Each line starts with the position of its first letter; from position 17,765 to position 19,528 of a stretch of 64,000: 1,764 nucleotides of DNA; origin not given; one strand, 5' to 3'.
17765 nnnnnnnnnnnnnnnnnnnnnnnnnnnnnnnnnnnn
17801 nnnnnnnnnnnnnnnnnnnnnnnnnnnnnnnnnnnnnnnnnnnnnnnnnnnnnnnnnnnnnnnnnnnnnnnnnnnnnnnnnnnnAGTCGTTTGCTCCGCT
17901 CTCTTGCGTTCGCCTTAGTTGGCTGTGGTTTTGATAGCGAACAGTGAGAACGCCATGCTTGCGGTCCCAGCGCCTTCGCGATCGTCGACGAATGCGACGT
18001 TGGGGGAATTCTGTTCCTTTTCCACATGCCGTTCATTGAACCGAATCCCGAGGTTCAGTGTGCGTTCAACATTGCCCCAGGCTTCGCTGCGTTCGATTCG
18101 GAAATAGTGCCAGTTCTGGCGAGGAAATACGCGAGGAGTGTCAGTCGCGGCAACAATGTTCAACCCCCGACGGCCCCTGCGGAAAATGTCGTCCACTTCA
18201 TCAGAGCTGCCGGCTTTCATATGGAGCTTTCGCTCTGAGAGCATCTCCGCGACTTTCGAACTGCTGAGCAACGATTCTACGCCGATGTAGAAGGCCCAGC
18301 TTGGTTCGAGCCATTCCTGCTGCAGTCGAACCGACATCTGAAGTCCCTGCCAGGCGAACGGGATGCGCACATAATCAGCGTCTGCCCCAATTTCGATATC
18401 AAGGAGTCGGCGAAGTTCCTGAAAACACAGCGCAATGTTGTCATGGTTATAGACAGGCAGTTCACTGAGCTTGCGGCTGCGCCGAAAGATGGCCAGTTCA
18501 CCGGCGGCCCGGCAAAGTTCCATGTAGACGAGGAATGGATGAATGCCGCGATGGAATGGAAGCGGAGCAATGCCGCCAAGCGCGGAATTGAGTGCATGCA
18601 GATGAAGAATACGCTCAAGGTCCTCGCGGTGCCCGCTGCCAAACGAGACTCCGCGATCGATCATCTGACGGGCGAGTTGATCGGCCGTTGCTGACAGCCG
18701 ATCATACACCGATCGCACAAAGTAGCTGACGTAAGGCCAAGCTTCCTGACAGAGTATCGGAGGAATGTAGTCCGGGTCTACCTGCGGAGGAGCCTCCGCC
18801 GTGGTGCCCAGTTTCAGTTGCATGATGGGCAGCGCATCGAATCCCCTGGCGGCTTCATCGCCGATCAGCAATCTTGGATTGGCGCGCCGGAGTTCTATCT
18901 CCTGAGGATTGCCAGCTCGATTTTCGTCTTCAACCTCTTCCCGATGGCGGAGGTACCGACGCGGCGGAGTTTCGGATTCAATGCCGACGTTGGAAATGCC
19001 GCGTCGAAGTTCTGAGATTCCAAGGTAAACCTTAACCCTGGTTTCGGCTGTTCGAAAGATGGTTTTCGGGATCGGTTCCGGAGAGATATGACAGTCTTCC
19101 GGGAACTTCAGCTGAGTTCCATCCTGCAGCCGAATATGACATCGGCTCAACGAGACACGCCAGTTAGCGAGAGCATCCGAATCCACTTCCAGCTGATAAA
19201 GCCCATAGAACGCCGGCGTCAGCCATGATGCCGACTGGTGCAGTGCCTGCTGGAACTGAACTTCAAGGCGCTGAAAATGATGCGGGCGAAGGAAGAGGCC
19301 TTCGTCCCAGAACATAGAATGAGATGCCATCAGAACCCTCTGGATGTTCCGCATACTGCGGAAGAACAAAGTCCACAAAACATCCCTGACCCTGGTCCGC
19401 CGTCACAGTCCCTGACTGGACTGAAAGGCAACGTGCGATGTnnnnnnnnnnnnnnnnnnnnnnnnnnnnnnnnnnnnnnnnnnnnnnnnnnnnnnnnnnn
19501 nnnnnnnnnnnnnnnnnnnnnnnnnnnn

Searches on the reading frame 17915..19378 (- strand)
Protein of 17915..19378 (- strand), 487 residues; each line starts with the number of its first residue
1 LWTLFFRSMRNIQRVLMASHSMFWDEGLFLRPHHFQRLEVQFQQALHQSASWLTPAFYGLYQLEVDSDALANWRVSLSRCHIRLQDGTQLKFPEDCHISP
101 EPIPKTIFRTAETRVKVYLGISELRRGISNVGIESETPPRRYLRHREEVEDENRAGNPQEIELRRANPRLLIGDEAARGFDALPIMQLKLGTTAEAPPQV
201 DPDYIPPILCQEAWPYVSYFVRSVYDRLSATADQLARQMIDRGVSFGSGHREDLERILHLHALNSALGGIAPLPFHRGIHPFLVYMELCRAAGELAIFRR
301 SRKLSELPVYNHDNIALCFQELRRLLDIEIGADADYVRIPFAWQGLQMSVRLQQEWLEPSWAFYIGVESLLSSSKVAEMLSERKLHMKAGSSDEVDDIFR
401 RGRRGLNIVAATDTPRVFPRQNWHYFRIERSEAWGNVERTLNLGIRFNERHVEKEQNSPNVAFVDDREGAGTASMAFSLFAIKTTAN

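Call 6: search_protein_families(library=pfam, proteins=[window:17915-19378:-], max_evalue=0.01)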
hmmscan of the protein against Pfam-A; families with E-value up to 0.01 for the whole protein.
window:17915-19378:- (487 aa): 1 family
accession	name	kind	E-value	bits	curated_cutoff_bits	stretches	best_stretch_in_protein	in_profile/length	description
PF05936.17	T6SS_VasE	-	9.1e-71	239.3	23.4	1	34-447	1-415/429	Bacterial Type VI secretion, VC_A0110, EvfL, ImpJ, VasE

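Call 50: search_dna_similar(query=window:17915-19378:-, collection=plasmids, mode=protein, max_evalue=1e-10, max_rows=30, rows=spread)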
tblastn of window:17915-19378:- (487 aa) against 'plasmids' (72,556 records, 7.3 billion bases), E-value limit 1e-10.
Records with a match: 464; places in all: 494; records where one place covers at least 80% of the query: 403.
Best place of each record, by identity: <60% 464.
By first word of the organism name: Ralstonia 126; Rhizobium 90; Escherichia 68; Leisingera 18; Cronobacter 12; Rahnella 12; Paraburkholderia 10; Sinorhizobium 10; Azospirillum 9; Paracoccus 8; and 47 more.
By predicted mobility (MOB-suite, as given by PLSDB): non-mobilizable 209; mobilizable 132; conjugative 123.
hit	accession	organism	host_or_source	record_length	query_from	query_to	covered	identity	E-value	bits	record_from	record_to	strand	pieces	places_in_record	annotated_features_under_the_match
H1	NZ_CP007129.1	Gemmatirosa kalamazoonensis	-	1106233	17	445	88%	27.3%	1e-26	121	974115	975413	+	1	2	record has no annotation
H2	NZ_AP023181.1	Paraburkholderia sp. PGU19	Physopelta gutta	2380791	5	445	91%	25.1%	3e-19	99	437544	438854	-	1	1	none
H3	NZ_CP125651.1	Rhizobium sp. BT04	Phaseolus vulgaris,Pure culture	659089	7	447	91%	24.4%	8e-15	85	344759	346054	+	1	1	tssK: type VI secretion system baseplate subunit TssK | FHA domain-containing protein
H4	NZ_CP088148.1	Mesorhizobium ciceri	Cicer arietinum L.,cell culture,radical ...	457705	8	419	85%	25.9%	5e-19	98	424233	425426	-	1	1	tssK: type VI secretion system baseplate subunit TssK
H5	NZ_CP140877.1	Rhizobium beringeri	Trifolium pratense,whole organism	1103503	7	429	87%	24.9%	3e-14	83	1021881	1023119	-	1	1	record has no annotation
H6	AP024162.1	Ralstonia solanacearum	Curcuma aromatica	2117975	19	429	84%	25.2%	5e-29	129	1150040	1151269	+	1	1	type VI secretion protein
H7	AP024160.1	Ralstonia solanacearum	Zingiber officinale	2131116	19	429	84%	25.2%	8e-29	128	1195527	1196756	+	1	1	type VI secretion protein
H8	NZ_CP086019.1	Ralstonia sp. RS642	sunflower,cell culture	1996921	19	429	84%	25.2%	1e-28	127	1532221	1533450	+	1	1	none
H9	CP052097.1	Ralstonia solanacearum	tomato,cell culture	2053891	19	429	84%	25.2%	1e-28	127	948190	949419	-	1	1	none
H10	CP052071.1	Ralstonia solanacearum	tomato,cell culture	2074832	19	429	84%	25.2%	1e-28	127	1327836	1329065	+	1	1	none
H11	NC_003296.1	Ralstonia pseudosolanacearum GMI1000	-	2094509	19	429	84%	25.2%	1e-28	127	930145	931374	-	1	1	none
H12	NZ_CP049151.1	Cronobacter sakazakii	Homo sapiens,Dyalisis liquid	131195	15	429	85%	24.8%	2e-13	81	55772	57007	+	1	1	tssK: type VI secretion system baseplate subunit TssK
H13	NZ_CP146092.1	Ralstonia sp. RRA.1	-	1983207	19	429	84%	25.0%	1e-27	124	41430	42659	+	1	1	none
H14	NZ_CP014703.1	Ralstonia solanacearum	Solanum tuberosum,cell culture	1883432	19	429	84%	24.8%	6e-27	122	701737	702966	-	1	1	none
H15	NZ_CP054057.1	Scandinavium goeteborgense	Homo sapiens,Wound,wound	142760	23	431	84%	24.8%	3e-13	80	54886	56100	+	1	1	tssK: type VI secretion system baseplate subunit TssK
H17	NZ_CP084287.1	Caballeronia zhejiangensis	Anasa tristis,Cell culture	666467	19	431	85%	24.4%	8e-16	88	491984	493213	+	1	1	tssK: type VI secretion system baseplate subunit TssK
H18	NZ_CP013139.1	Pseudoalteromonas sp. Bsw20308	seawater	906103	10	453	91%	22.1%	2e-20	102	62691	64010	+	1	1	tssK: type VI secretion system baseplate subunit TssK | tssJ: type VI secretion system lipoprotein TssJ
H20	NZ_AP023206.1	Escherichia coli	Homo sapiens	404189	10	434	87%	22.6%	1e-14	84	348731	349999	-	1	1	tssK: type VI secretion system baseplate subunit TssK | tssJ: type VI secretion system lipoprotein TssJ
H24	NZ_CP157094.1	Escherichia coli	culture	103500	6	445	90%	21.4%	7e-17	92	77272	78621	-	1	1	tssK: type VI secretion system baseplate subunit TssK | type VI secretion lipoprotein TssJ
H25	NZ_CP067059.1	Rahnella aceris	-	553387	14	440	88%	21.7%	1e-16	91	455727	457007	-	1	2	tssK: type VI secretion system baseplate subunit TssK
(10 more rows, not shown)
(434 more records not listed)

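Call 51: get_annotated_region(hit=H3, flank=15000)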
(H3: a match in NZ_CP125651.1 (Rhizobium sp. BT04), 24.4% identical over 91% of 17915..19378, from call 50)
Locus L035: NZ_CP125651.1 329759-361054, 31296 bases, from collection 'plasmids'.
description: Rhizobium sp. BT04 plasmid pRspBT04f, complete sequence
organism: Rhizobium sp. BT04 (NCBI taxid 3045157)
taxonomy: Bacteria; Pseudomonadota; Alphaproteobacteria; Hyphomicrobiales; Rhizobiaceae; Rhizobium; Rhizobium sp. BT04
host: -; source: Phaseolus vulgaris,Pure culture; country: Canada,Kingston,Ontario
typing (MOB-suite, as given by PLSDB): non-mobilizable
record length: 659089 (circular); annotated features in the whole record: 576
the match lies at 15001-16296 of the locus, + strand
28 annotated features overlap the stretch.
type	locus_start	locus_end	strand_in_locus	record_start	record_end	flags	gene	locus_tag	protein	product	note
CDS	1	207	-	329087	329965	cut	-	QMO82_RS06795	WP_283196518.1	hypothetical protein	-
CDS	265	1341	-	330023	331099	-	-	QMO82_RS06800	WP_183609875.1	hypothetical protein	-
CDS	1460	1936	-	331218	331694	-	-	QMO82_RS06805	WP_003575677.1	type VI secretion system tube protein Hcp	-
CDS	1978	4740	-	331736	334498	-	tssH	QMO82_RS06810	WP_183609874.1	type VI secretion system ATPase TssH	GO:0033103 - protein secretion by the type VI secretion system [Evidence IEA]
CDS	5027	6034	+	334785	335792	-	tssA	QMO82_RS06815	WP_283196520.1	type VI secretion system protein TssA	-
CDS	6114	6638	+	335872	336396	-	tssB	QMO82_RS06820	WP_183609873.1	type VI secretion system contractile sheath small subunit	GO:0033103 - protein secretion by the type VI secretion system [Evidence IEA]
CDS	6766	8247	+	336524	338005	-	tssC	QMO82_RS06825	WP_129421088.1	type VI secretion system contractile sheath large subunit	GO:0033103 - protein secretion by the type VI secretion system [Evidence IEA]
CDS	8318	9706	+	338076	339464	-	tssC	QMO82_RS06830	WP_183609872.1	type VI secretion system contractile sheath large subunit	GO:0033103 - protein secretion by the type VI secretion system [Evidence IEA]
CDS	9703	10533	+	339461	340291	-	-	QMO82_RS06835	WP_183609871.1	type VI secretion system accessory protein TagJ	-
CDS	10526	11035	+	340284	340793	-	tssE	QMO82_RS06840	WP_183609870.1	type VI secretion system baseplate subunit TssE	GO:0033103 - protein secretion by the type VI secretion system [Evidence IEA]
CDS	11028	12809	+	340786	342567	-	tssF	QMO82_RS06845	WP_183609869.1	type VI secretion system baseplate subunit TssF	GO:0033103 - protein secretion by the type VI secretion system [Evidence IEA]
CDS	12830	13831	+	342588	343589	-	tssG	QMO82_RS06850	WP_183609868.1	type VI secretion system baseplate subunit TssG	GO:0033103 - protein secretion by the type VI secretion system [Evidence IEA]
CDS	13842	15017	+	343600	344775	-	-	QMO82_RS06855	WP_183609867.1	FHA domain-containing protein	-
CDS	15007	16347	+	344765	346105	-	tssK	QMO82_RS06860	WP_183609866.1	type VI secretion system baseplate subunit TssK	GO:0033103 - protein secretion by the type VI secretion system [Evidence IEA]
CDS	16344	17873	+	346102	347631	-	tssL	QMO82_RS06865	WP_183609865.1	type VI secretion system protein TssL, long form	GO:0033103 - protein secretion by the type VI secretion system [Evidence IEA]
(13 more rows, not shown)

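Call 52: get_annotated_region(hit=H18, flank=15000)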
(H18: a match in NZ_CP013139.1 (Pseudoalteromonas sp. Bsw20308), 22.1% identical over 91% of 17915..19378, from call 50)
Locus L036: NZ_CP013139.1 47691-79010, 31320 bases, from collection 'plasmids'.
description: Pseudoalteromonas sp. Bsw20308 plasmid pPBSW1, complete sequence
organism: Pseudoalteromonas sp. Bsw20308 (NCBI taxid 283699)
taxonomy: Bacteria; Pseudomonadota; Gammaproteobacteria; Alteromonadales; Pseudoalteromonadaceae; Pseudoalteromonas; Pseudoalteromonas sp. Bsw20308
host: -; source: seawater; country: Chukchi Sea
typing (MOB-suite, as given by PLSDB): non-mobilizable
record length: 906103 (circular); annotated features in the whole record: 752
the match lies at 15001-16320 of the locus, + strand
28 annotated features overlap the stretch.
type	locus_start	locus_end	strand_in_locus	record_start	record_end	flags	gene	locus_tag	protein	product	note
CDS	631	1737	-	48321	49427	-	-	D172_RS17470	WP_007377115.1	L-dopachrome tautomerase-related protein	-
CDS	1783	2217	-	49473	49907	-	-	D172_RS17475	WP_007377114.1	MarR family transcriptional regulator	GO:0006355 - regulation of DNA-templated transcription [Evidence IEA]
CDS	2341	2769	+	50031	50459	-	-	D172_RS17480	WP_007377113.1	organic hydroperoxide resistance protein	-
CDS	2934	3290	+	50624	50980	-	-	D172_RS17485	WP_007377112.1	metalloregulator ArsR/SmtB family transcription factor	GO:0006355 - regulation of DNA-templated transcription [Evidence IEA]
CDS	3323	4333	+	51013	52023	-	-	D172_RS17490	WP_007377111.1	ArsJ-associated glyceraldehyde-3-phosphate dehydrogenase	GO:0006006 - glucose metabolic process [Evidence IEA]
CDS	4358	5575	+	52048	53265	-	arsJ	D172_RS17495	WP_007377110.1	organoarsenical effux MFS transporter ArsJ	GO:0055085 - transmembrane transport [Evidence IEA]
CDS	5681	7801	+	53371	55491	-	-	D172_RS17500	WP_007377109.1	methyl-accepting chemotaxis protein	GO:0006935 - chemotaxis [Evidence IEA]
CDS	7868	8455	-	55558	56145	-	-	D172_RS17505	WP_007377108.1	TetR/AcrR family transcriptional regulator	GO:0006355 - regulation of DNA-templated transcription [Evidence IEA]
CDS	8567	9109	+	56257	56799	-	-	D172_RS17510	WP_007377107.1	carboxymuconolactone decarboxylase family protein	-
CDS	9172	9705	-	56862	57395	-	-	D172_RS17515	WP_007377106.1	hypothetical protein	-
CDS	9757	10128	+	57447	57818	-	-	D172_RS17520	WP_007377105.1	DUF1294 domain-containing protein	-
CDS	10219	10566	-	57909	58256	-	-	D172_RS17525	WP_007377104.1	hypothetical protein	-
CDS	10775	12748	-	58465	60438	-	-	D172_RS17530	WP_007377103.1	serine/threonine-protein kinase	GO:0006468 - protein phosphorylation [Evidence IEA]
CDS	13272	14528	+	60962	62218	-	tagH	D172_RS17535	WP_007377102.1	type VI secretion system-associated FHA domain protein TagH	GO:0033103 - protein secretion by the type VI secretion system [Evidence IEA]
CDS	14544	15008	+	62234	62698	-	tssJ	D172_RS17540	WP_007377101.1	type VI secretion system lipoprotein TssJ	GO:0033103 - protein secretion by the type VI secretion system [Evidence IEA]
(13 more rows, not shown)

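Call 53: get_annotated_region(hit=H20, flank=15000)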
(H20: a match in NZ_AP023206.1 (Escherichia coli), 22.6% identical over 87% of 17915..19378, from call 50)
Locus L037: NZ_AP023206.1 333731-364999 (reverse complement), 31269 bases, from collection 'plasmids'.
description: Escherichia coli strain TUM18781 plasmid pMTY18781-1_lncX3, complete sequence
organism: Escherichia coli (NCBI taxid 562)
taxonomy: Bacteria; Pseudomonadota; Gammaproteobacteria; Enterobacterales; Enterobacteriaceae; Escherichia; Escherichia coli
host: -; source: Homo sapiens; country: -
typing (MOB-suite, as given by PLSDB): non-mobilizable
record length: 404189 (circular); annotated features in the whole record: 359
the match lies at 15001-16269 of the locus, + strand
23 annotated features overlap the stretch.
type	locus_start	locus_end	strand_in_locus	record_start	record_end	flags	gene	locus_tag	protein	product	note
CDS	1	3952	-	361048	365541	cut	-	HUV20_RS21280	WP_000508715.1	RHS element core protein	-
CDS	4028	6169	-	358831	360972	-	-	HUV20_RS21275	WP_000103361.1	type VI secretion system tip protein VgrG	GO:0033103 - protein secretion by the type VI secretion system [Evidence IEA]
CDS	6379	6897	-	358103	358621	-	-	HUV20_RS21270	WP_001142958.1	Hcp family type VI secretion system effector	GO:0033103 - protein secretion by the type VI secretion system [Evidence IEA]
CDS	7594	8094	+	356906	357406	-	tssB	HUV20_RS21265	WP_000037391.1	type VI secretion system contractile sheath small subunit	GO:0033103 - protein secretion by the type VI secretion system [Evidence IEA]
CDS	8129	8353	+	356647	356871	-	-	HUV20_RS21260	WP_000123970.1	hypothetical protein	-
CDS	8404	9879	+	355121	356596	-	tssC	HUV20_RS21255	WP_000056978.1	type VI secretion system contractile sheath large subunit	GO:0033103 - protein secretion by the type VI secretion system [Evidence IEA]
CDS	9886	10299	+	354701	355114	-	tssE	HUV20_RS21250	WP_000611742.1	type VI secretion system baseplate subunit TssE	GO:0033103 - protein secretion by the type VI secretion system [Evidence IEA]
CDS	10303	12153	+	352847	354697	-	tssF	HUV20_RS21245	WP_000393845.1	type VI secretion system baseplate subunit TssF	GO:0033103 - protein secretion by the type VI secretion system [Evidence IEA]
CDS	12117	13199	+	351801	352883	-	tssG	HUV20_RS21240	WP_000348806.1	type VI secretion system baseplate subunit TssG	GO:0033103 - protein secretion by the type VI secretion system [Evidence IEA]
CDS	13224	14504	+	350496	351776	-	tagH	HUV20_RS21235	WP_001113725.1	type VI secretion system-associated FHA domain protein TagH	GO:0033103 - protein secretion by the type VI secretion system [Evidence IEA]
CDS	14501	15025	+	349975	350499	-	tssJ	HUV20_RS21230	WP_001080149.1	type VI secretion system lipoprotein TssJ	GO:0033103 - protein secretion by the type VI secretion system [Evidence IEA]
CDS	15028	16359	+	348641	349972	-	tssK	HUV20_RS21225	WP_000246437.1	type VI secretion system baseplate subunit TssK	GO:0033103 - protein secretion by the type VI secretion system [Evidence IEA]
CDS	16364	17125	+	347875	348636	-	icmH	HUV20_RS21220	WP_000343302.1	type IVB secretion system protein IcmH/DotU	-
CDS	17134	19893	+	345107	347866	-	tssH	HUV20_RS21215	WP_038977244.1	type VI secretion system ATPase TssH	GO:0033103 - protein secretion by the type VI secretion system [Evidence IEA]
CDS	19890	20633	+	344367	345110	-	vasI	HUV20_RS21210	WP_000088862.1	type VI secretion system-associated protein VasI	-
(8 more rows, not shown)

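Call 54: get_annotated_region(hit=H17, flank=12000)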
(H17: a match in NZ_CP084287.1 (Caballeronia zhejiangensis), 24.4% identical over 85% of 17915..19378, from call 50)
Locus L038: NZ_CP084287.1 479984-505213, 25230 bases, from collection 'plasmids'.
description: Caballeronia zhejiangensis strain A33_M4_a plasmid p3, complete sequence
organism: Caballeronia zhejiangensis (NCBI taxid 871203)
taxonomy: Bacteria; Pseudomonadota; Betaproteobacteria; Burkholderiales; Burkholderiaceae; Caballeronia; Caballeronia zhejiangensis
host: -; source: Anasa tristis,Cell culture; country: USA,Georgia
typing (MOB-suite, as given by PLSDB): mobilizable; relaxase MOBH,MOBP
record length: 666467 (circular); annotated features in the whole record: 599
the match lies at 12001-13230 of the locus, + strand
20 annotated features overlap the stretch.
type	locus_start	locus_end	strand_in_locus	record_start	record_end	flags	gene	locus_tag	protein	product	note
CDS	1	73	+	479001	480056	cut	tssA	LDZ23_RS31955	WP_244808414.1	type VI secretion system protein TssA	-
CDS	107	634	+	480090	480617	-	tssB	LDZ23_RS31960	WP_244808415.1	type VI secretion system contractile sheath small subunit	GO:0033103 - protein secretion by the type VI secretion system [Evidence IEA]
CDS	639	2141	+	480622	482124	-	tssC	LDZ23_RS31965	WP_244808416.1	type VI secretion system contractile sheath large subunit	GO:0033103 - protein secretion by the type VI secretion system [Evidence IEA]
CDS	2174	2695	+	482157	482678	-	tssE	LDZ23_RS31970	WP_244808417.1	type VI secretion system baseplate subunit TssE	GO:0033103 - protein secretion by the type VI secretion system [Evidence IEA]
CDS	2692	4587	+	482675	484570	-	tssF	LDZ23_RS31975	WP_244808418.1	type VI secretion system baseplate subunit TssF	GO:0033103 - protein secretion by the type VI secretion system [Evidence IEA]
CDS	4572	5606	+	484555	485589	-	tssG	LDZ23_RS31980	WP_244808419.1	type VI secretion system baseplate subunit TssG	GO:0033103 - protein secretion by the type VI secretion system [Evidence IEA]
CDS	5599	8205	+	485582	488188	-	tssH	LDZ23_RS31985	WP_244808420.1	type VI secretion system ATPase TssH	GO:0033103 - protein secretion by the type VI secretion system [Evidence IEA]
CDS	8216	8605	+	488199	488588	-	-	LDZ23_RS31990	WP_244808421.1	DUF4280 domain-containing protein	-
CDS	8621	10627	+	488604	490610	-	tssI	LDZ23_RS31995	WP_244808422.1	type VI secretion system tip protein TssI/VgrG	GO:0033103 - protein secretion by the type VI secretion system [Evidence IEA]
CDS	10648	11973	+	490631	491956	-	tagH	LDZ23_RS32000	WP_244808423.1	type VI secretion system-associated FHA domain protein TagH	GO:0033103 - protein secretion by the type VI secretion system [Evidence IEA]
CDS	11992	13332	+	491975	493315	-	tssK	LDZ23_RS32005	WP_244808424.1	type VI secretion system baseplate subunit TssK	GO:0033103 - protein secretion by the type VI secretion system [Evidence IEA]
CDS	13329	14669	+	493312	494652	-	tssL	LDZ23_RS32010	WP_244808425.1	type VI secretion system protein TssL, long form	GO:0033103 - protein secretion by the type VI secretion system [Evidence IEA]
CDS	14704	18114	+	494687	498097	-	tssM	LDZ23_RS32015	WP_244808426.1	type VI secretion system membrane subunit TssM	GO:0033103 - protein secretion by the type VI secretion system [Evidence IEA]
CDS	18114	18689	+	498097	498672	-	tagF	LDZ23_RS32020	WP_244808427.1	type VI secretion system-associated protein TagF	-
CDS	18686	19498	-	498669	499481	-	-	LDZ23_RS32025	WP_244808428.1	protein phosphatase 2C domain-containing protein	-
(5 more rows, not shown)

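Call 55: get_annotated_region(hit=H24, flank=12000)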
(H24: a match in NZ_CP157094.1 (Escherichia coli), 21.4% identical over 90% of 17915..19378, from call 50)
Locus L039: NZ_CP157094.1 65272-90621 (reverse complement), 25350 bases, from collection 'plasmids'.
description: Escherichia coli strain UTME-13 plasmid pUTME-13, complete sequence
organism: Escherichia coli (NCBI taxid 562)
taxonomy: Bacteria; Pseudomonadota; Gammaproteobacteria; Enterobacterales; Enterobacteriaceae; Escherichia; Escherichia coli
host: -; source: culture; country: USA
typing (MOB-suite, as given by PLSDB): mobilizable; replicon IncFIB,rep_cluster_2358
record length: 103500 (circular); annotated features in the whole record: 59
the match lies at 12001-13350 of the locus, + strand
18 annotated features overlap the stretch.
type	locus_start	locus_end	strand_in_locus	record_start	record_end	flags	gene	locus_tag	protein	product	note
CDS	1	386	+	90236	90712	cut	tssB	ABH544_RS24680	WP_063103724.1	type VI secretion system contractile sheath small subunit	GO:0033103 - protein secretion by the type VI secretion system [Evidence IEA]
CDS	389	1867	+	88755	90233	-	tssC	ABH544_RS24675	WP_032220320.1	type VI secretion system contractile sheath large subunit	GO:0033103 - protein secretion by the type VI secretion system [Evidence IEA]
CDS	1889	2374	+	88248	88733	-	-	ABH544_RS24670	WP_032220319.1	hypothetical protein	-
CDS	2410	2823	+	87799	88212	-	-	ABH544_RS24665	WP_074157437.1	GPW/gp25 family protein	-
CDS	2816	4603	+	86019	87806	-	tssF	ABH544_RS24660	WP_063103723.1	type VI secretion system baseplate subunit TssF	GO:0033103 - protein secretion by the type VI secretion system [Evidence IEA]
CDS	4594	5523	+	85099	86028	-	tssG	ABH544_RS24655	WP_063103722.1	type VI secretion system baseplate subunit TssG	GO:0033103 - protein secretion by the type VI secretion system [Evidence IEA]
CDS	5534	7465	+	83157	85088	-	tssI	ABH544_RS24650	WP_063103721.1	type VI secretion system tip protein TssI/VgrG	GO:0033103 - protein secretion by the type VI secretion system [Evidence IEA]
CDS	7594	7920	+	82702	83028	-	-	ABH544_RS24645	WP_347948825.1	hypothetical protein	-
CDS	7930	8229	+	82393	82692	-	-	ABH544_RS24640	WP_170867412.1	PAAR domain-containing protein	-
CDS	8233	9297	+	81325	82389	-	tssA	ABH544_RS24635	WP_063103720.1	type VI secretion system protein TssA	-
CDS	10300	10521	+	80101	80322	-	-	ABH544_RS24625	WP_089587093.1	hypothetical protein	-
CDS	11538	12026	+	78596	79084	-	-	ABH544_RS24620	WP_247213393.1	type VI secretion lipoprotein TssJ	-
CDS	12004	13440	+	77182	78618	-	tssK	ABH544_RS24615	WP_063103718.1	type VI secretion system baseplate subunit TssK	GO:0033103 - protein secretion by the type VI secretion system [Evidence IEA]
CDS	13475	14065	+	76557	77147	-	-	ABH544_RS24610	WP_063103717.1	DotU family type IV/VI secretion system protein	-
CDS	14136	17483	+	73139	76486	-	-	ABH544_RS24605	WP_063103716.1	type VI secretion protein IcmF/TssM N-terminal domain-containing protein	-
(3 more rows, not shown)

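Call 56: get_annotated_region(hit=H25, flank=12000)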
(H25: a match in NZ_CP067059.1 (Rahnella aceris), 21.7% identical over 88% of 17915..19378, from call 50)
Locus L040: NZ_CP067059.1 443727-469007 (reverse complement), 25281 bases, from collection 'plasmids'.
description: Rahnella aceris strain ZF458 plasmid pPlas2, complete sequence
organism: Rahnella aceris (NCBI taxid 2703885)
taxonomy: Bacteria; Pseudomonadota; Gammaproteobacteria; Enterobacterales; Yersiniaceae; Rahnella; Rahnella aceris
host: -; source: -; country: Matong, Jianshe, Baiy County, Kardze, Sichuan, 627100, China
typing (MOB-suite, as given by PLSDB): non-mobilizable; replicon rep_cluster_1067
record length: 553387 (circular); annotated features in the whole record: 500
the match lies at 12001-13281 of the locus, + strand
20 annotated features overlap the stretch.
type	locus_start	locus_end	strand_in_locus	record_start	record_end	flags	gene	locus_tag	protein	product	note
CDS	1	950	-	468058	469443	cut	-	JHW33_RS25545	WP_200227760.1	aldehyde dehydrogenase family protein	-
CDS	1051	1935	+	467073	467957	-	-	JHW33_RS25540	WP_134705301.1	LysR family transcriptional regulator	-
CDS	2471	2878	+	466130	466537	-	-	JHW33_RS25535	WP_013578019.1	H-NS family nucleoid-associated regulatory protein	GO:0006355 - regulation of DNA-templated transcription [Evidence IEA]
CDS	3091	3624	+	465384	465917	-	-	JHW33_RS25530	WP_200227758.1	cytochrome b/b6 domain-containing protein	-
CDS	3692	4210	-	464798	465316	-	-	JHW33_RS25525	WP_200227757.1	Hcp family type VI secretion system effector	GO:0033103 - protein secretion by the type VI secretion system [Evidence IEA]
CDS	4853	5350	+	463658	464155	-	tssB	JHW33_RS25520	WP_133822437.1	type VI secretion system contractile sheath small subunit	GO:0033103 - protein secretion by the type VI secretion system [Evidence IEA]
CDS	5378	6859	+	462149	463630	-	tssC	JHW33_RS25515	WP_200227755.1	type VI secretion system contractile sheath large subunit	GO:0033103 - protein secretion by the type VI secretion system [Evidence IEA]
CDS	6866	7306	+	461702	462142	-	tssE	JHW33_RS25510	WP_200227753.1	type VI secretion system baseplate subunit TssE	GO:0033103 - protein secretion by the type VI secretion system [Evidence IEA]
CDS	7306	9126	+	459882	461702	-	tssF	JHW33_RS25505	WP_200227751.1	type VI secretion system baseplate subunit TssF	GO:0033103 - protein secretion by the type VI secretion system [Evidence IEA]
CDS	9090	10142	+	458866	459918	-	tssG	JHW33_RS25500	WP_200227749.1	type VI secretion system baseplate subunit TssG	GO:0033103 - protein secretion by the type VI secretion system [Evidence IEA]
CDS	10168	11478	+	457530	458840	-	tagH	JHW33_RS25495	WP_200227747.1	type VI secretion system-associated FHA domain protein TagH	GO:0033103 - protein secretion by the type VI secretion system [Evidence IEA]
CDS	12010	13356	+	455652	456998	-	tssK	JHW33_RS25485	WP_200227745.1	type VI secretion system baseplate subunit TssK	GO:0033103 - protein secretion by the type VI secretion system [Evidence IEA]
CDS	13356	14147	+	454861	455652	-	icmH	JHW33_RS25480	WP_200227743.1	type IVB secretion system protein IcmH/DotU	-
CDS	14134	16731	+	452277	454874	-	tssH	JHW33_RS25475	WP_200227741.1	type VI secretion system ATPase TssH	GO:0033103 - protein secretion by the type VI secretion system [Evidence IEA]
CDS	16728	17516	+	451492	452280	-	-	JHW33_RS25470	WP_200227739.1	helix-turn-helix domain-containing protein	-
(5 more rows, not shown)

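Call 67: search_protein_families(library=ncbifam, proteins=[window:17915-19378:-], max_evalue=0.01)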
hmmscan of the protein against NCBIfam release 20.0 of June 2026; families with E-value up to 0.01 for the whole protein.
window:17915-19378:- (487 aa): 2 families
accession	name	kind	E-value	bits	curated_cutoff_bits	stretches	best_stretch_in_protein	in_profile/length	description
TIGR03353.2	VI_chp_4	equivalog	2.8e-70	237.6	100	1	23-448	4-416/429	type VI secretion system baseplate subunit TssK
NF007982.1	PRK10710.1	equivalog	0.0049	16.5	380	1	283-346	54-114/235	envelope stress response regulator BaeR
